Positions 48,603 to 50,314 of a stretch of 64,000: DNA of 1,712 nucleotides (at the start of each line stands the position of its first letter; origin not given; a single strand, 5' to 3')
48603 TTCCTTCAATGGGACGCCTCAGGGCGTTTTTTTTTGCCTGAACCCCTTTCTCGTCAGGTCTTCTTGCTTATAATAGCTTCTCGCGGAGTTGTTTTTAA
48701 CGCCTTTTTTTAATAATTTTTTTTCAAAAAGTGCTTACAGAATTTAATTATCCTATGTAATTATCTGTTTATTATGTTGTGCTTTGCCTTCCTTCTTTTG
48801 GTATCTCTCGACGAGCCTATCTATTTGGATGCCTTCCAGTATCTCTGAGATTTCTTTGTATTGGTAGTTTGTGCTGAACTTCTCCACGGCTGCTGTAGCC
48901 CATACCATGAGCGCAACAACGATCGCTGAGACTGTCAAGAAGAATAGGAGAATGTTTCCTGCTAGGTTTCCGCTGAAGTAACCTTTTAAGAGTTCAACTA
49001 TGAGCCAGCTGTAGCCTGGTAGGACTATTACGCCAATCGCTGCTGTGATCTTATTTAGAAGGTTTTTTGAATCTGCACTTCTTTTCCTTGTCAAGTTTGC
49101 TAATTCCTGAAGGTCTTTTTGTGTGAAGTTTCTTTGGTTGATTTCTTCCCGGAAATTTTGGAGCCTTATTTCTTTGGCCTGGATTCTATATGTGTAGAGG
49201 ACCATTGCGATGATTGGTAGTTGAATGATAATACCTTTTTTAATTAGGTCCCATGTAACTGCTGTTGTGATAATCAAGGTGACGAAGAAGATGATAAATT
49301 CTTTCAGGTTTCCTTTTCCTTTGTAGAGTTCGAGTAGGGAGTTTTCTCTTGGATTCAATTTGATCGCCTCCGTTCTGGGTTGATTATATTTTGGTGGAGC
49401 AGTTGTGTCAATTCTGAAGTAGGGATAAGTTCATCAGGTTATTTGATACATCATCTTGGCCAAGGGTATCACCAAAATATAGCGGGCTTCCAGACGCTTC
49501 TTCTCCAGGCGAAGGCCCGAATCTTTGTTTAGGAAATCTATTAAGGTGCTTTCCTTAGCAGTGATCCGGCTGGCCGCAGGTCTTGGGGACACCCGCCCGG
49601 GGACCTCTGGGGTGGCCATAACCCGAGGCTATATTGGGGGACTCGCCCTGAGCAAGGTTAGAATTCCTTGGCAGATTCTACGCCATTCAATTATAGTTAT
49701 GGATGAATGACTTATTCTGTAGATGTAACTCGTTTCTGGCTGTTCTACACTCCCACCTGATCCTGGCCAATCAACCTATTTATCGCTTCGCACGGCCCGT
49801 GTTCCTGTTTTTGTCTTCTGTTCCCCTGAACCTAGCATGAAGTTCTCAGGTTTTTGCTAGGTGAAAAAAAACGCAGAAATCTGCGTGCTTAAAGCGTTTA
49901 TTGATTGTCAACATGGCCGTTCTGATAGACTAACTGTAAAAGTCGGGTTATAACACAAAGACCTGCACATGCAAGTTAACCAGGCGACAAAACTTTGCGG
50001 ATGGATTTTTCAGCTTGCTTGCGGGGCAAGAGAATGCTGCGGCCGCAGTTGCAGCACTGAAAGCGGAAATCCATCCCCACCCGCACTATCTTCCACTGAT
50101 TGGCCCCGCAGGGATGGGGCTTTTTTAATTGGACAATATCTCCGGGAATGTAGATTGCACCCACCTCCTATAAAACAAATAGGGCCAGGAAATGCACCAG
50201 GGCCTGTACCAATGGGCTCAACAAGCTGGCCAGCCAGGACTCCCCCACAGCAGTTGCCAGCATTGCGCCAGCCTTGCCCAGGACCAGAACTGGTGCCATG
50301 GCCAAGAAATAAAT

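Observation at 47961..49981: Roughly 2-kb AT-rich islet in the rpsF promoter, flanked by perfect 34-bp direct repeats and inner inverted repeats (attL/attR geometry), with no recombinase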

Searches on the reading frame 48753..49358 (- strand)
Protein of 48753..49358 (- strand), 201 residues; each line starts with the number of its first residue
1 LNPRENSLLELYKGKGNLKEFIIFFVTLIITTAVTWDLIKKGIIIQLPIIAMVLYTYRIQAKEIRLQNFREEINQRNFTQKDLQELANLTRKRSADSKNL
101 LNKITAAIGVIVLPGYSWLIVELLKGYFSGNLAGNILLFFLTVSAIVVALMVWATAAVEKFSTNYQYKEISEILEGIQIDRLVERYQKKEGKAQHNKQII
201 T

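Call 8: find_encoding_contigs(protein=window:48753-49358:-, flank=6000, max_places=10)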
Protein window:48753-49358:- (201 aa): 16 contigs read that carry it; 7 places shown.
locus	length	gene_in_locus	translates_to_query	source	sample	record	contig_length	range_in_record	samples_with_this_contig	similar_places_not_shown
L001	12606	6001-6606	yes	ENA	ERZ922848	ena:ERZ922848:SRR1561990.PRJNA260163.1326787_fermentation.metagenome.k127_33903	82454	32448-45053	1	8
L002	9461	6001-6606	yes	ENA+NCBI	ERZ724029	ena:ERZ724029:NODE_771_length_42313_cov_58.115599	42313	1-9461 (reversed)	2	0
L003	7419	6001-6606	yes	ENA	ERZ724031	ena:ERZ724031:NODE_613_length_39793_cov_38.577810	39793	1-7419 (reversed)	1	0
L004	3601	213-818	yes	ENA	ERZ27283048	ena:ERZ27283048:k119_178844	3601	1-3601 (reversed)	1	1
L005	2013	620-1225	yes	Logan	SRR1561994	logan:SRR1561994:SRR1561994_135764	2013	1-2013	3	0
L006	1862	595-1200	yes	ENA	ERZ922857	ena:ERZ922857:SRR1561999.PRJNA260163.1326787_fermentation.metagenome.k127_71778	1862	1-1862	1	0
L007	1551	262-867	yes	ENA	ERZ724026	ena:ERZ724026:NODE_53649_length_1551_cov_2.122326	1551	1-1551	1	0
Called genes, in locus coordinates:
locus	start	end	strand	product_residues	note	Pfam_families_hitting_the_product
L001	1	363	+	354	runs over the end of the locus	PF01168:Ala_racemase_N, PF14031:D-ser_dehydrat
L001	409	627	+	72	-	-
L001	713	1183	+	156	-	PF14584:DUF4446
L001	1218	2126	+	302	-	PF01551:Peptidase_M23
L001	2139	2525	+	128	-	PF04519:Bactofilin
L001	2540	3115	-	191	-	PF06866:DUF1256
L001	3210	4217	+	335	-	-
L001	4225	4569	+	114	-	-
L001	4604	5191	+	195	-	-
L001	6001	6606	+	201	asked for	-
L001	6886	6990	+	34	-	-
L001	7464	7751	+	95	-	PF01250:Ribosomal_S6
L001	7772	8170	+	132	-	PF00436:SSB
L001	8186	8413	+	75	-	PF01084:Ribosomal_S18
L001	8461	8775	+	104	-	PF12643:MazG-like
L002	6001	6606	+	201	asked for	-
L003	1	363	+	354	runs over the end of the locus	PF01168:Ala_racemase_N, PF14031:D-ser_dehydrat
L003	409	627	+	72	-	-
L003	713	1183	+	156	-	PF14584:DUF4446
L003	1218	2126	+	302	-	PF01551:Peptidase_M23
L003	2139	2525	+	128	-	PF04519:Bactofilin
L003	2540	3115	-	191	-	PF06866:DUF1256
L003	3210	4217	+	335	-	-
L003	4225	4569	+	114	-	-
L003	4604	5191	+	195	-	-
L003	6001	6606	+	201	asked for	-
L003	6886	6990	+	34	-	-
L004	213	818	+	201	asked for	-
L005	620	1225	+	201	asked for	-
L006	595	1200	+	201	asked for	-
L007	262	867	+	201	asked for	-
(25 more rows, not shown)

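Call 15: search_protein_families(library=pfam, proteins=[window:48753-49358:-], max_evalue=1)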
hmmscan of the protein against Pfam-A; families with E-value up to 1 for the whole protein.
window:48753-49358:- (201 aa): 2 families
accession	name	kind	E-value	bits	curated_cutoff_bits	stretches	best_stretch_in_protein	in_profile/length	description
PF20701.3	HetE-N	-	0.0036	18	25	1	25-105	3-81/102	Het-E N-terminal domain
PF19380.4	DUF5955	-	0.22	12.3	27.1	1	66-109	22-68/88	Family of unknown function (DUF5955)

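Call 16: search_protein_families(library=phrogs, proteins=[window:48753-49358:-], max_evalue=1)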
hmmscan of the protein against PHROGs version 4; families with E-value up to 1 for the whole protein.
window:48753-49358:- (201 aa): 8 families
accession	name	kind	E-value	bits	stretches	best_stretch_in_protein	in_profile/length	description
phrog_13158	-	unknown function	0.032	15.4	1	22-73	9-64/72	-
phrog_4915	-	unknown function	0.056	14.2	0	15-55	37-73/114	-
phrog_32096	-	moron, auxiliary metabolic gene and host takeover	0.057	14.8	1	105-168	9-69/95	membrane protein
phrog_944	-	moron, auxiliary metabolic gene and host takeover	0.071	13.8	1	106-180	134-197/235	membrane protein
phrog_37839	-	unknown function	0.14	12.9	1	132-178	16-62/207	-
phrog_19766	-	unknown function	0.15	12.7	1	101-123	12-36/39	-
phrog_16734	-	unknown function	0.16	12.9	1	108-130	18-40/63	-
phrog_10651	-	unknown function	0.29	12.5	1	117-170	7-60/86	-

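Call 17: find_homologous_proteins(query=window:48753-49358:-, max_evalue=0.01)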
Query window:48753-49358:- (201 aa): 2 proteins with E <= 0.01 among 330 candidates.
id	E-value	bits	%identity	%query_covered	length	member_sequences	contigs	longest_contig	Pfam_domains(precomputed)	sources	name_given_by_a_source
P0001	3.0e-122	423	100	100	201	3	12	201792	-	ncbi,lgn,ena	-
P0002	2.7e-43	166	75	54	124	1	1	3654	-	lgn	-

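Call 19: find_encoding_contigs(protein=P0002, flank=5000)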
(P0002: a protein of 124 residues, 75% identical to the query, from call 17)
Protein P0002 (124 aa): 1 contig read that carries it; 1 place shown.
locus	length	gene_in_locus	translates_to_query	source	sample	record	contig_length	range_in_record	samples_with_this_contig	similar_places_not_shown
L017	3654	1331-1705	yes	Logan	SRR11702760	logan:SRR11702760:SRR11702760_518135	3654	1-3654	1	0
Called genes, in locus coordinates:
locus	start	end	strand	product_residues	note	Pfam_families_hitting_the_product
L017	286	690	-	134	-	-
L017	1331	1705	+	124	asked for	-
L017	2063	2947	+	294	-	-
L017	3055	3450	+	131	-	-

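Call 36: search_protein_families(library=padloc, proteins=[window:48753-49358:-], max_evalue=1)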
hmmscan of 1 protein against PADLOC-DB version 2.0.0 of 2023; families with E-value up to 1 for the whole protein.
window:48753-49358:- (201 aa): 0 families

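Call 37: search_protein_families(library=ncbifam, proteins=[window:48753-49358:-], max_evalue=0.1)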
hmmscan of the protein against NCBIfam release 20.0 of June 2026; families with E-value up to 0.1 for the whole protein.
window:48753-49358:- (201 aa): 1 family
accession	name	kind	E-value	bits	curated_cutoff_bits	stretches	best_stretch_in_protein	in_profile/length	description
NF049893.1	spr0155_permease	equivalog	0.068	13.4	120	0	49-113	16-81/165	ABC transporter permease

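Call 43: search_protein_representatives(protein=window:48753-49358:-)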
Query: 201 residues. Proteins with E-value up to 0.001 (for the whole library): 3; up to 1e-10: 2; up to 1e-30: 1. The best 3 are listed.
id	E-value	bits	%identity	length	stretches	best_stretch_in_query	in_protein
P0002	8.5e-44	165.7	76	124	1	89-196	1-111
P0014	1.4e-15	73.7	32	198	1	29-186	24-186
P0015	1.1e-10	57.7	67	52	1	100-148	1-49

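Call 44: find_encoding_contigs(protein=P0014, flank=8000)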
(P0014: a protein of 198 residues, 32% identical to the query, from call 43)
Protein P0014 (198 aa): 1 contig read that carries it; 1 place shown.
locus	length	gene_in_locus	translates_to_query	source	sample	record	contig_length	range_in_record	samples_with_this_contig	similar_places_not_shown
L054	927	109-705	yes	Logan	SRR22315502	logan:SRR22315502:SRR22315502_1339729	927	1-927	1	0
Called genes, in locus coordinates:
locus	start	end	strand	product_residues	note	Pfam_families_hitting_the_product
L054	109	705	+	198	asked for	-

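Call 66: find_encoding_contigs(protein=P0007, flank=4000, max_places=10)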
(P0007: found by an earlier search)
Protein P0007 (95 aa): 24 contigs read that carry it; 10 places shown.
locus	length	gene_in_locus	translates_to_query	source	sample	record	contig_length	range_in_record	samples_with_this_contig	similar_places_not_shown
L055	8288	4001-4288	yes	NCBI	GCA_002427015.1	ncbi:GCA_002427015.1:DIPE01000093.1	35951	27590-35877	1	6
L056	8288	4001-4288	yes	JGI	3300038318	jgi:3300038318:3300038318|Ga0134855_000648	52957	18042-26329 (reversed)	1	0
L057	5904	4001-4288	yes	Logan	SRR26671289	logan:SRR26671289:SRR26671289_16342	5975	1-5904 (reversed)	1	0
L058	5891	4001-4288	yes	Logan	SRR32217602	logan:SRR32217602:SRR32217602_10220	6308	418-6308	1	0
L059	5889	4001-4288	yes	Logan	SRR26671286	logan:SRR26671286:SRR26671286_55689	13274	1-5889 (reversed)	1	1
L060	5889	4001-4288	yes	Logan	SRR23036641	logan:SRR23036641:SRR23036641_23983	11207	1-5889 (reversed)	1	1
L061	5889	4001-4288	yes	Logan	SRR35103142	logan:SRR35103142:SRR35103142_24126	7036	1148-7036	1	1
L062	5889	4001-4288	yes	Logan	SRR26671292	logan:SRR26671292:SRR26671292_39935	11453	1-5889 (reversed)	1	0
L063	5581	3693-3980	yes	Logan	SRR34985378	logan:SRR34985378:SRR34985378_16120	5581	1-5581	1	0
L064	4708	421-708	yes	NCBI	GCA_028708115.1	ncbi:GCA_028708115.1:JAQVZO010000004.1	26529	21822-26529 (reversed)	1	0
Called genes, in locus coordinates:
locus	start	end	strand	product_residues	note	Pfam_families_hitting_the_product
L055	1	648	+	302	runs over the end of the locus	PF01551:Peptidase_M23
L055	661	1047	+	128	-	PF04519:Bactofilin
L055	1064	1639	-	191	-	PF06866:DUF1256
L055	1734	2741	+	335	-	-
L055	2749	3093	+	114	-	-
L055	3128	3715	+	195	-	-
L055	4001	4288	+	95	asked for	PF01250:Ribosomal_S6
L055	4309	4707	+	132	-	PF00436:SSB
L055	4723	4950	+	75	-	PF01084:Ribosomal_S18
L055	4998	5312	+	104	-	PF12643:MazG-like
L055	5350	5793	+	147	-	PF01281:Ribosomal_L9_N, PF03948:Ribosomal_L9_C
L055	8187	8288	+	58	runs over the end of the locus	?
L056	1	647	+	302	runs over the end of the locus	PF01551:Peptidase_M23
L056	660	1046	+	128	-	PF04519:Bactofilin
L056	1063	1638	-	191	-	PF06866:DUF1256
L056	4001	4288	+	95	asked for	PF01250:Ribosomal_S6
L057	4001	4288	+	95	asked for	PF01250:Ribosomal_S6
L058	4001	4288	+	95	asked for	PF01250:Ribosomal_S6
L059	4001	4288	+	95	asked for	PF01250:Ribosomal_S6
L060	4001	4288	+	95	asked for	PF01250:Ribosomal_S6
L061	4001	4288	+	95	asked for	PF01250:Ribosomal_S6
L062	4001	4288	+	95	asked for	PF01250:Ribosomal_S6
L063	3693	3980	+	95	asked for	PF01250:Ribosomal_S6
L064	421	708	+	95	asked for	PF01250:Ribosomal_S6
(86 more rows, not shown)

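Call 72: predict_structure(alignment_id=A3)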
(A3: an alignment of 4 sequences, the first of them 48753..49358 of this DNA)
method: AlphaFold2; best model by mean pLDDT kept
length: 201 residues; sequences in the alignment: 4
mean_pLDDT: 55.2   pTM: 0.41
mean pLDDT of the five models: 55.2, 51.1, 48.7, 48.1, 47.1
residues with pLDDT >= 90: 0; 70-90: 2; 50-70: 131; < 50: 68
segments of 3 or more residues with pLDDT < 50: 14-27, 48-53, 100-113, 154-161, 190-201
pLDDT, mean of each block of 10 residues (from residue 1): 55 47 48 52 49 48 62 67 67 56 47 54 63 57 52 48 58 68 63 47 38
secondary structure, 60 per line:
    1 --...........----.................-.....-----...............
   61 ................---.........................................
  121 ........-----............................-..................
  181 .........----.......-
elements in order: H3-13 H18-34 H36-40 H46-76 H80-128 H134-161 H163-189 H194-200

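Call 82: find_encoding_contigs(protein=P0008, flank=3500, max_places=6)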
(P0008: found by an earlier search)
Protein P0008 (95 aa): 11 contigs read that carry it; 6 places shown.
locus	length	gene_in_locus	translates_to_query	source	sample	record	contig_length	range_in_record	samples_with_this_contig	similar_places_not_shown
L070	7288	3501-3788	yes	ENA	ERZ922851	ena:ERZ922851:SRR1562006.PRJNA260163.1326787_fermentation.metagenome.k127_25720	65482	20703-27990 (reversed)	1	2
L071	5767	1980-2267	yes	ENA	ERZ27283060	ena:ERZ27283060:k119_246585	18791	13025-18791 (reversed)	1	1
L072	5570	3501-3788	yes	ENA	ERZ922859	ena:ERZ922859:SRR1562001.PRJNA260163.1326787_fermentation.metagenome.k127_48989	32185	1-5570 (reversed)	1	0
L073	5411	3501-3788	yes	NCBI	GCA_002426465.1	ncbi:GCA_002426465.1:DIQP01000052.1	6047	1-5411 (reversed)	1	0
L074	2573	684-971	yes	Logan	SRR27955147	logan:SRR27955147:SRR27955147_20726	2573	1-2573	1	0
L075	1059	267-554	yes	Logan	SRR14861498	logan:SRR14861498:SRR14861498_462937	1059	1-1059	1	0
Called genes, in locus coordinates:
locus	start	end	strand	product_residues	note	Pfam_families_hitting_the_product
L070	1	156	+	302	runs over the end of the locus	PF01551:Peptidase_M23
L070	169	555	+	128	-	PF04519:Bactofilin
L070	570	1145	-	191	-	PF06866:DUF1256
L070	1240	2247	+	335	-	-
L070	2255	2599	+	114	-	-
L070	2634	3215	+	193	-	-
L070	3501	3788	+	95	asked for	PF01250:Ribosomal_S6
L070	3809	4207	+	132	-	PF00436:SSB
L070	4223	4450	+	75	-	PF01084:Ribosomal_S18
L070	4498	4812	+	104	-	PF12643:MazG-like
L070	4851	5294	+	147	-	PF01281:Ribosomal_L9_N, PF03948:Ribosomal_L9_C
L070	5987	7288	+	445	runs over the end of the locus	PF01476:LysM, PF07501:G5, PF01551:Peptidase_M23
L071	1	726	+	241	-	?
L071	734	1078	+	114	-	-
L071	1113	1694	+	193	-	-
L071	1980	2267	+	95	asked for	PF01250:Ribosomal_S6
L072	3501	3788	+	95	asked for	PF01250:Ribosomal_S6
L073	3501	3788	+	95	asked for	PF01250:Ribosomal_S6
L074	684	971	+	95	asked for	PF01250:Ribosomal_S6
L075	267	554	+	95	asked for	PF01250:Ribosomal_S6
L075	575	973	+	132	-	PF00436:SSB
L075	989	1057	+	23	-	?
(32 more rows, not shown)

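Call 83: find_encoding_contigs(protein=P0010, flank=3500, max_places=6)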
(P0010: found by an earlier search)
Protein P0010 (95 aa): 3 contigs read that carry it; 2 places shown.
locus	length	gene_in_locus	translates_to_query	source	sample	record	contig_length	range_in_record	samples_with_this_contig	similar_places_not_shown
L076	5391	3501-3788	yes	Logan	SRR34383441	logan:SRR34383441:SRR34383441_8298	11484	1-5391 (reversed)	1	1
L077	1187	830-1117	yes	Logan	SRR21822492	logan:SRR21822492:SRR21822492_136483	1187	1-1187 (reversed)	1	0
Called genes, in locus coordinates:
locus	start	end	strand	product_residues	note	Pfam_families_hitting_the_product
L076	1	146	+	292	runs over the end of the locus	PF01551:Peptidase_M23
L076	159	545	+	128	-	PF04519:Bactofilin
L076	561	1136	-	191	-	PF06866:DUF1256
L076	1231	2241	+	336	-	-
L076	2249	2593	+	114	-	-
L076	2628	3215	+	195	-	-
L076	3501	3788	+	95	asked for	PF01250:Ribosomal_S6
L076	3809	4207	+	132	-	PF00436:SSB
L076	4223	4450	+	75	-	PF01084:Ribosomal_S18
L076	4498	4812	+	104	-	PF12643:MazG-like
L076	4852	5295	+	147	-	PF01281:Ribosomal_L9_N, PF03948:Ribosomal_L9_C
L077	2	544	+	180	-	?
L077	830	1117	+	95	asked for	PF01250:Ribosomal_S6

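Call 90: search_dna_similar(query=window:48753-49358:-, collection=plasmids, mode=protein, max_evalue=0.01)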
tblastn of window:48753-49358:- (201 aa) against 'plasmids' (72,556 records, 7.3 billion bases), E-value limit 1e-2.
No match.

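Call 91: search_dna_similar(query=window:48753-49358:-, collection=phages, mode=protein, max_evalue=0.01)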
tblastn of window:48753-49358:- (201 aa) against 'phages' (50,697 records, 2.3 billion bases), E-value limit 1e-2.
No match.

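Call 92: search_protein_families(library=pfam, max_evalue=0.01, proteins=[L017:286-747:-, L017:2051-2947:+, L017:3055-3450:+])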
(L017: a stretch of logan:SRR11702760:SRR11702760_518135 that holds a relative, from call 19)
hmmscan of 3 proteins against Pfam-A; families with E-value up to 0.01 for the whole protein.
L017:286-747:- (153 aa): 0 families

L017:2051-2947:+ (298 aa): 0 families

L017:3055-3450:+ (131 aa): 1 family
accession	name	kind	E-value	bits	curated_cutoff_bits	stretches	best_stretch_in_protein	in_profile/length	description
PF13347.12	MFS_2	-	0.0064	15.5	27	1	27-123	240-331/427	MFS/sugar transport protein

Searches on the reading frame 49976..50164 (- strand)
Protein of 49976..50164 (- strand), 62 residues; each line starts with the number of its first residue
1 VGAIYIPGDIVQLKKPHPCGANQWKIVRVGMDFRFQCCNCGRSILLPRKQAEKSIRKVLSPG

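Call 11: find_encoding_contigs(protein=window:49976-50164:-, flank=5000, max_places=10)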
Protein window:49976-50164:- (62 aa): no gene with exactly this product is on record in the collection.

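Call 37: search_protein_families(library=ncbifam, proteins=[window:49976-50164:-], max_evalue=0.1)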
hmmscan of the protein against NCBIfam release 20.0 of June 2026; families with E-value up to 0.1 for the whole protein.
window:49976-50164:- (62 aa): 1 family
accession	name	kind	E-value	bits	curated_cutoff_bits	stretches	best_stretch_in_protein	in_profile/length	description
NF011481.0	PRK14890.1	equivalog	0.0041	17.1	61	1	12-46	5-39/61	putative Zn-ribbon RNA-binding protein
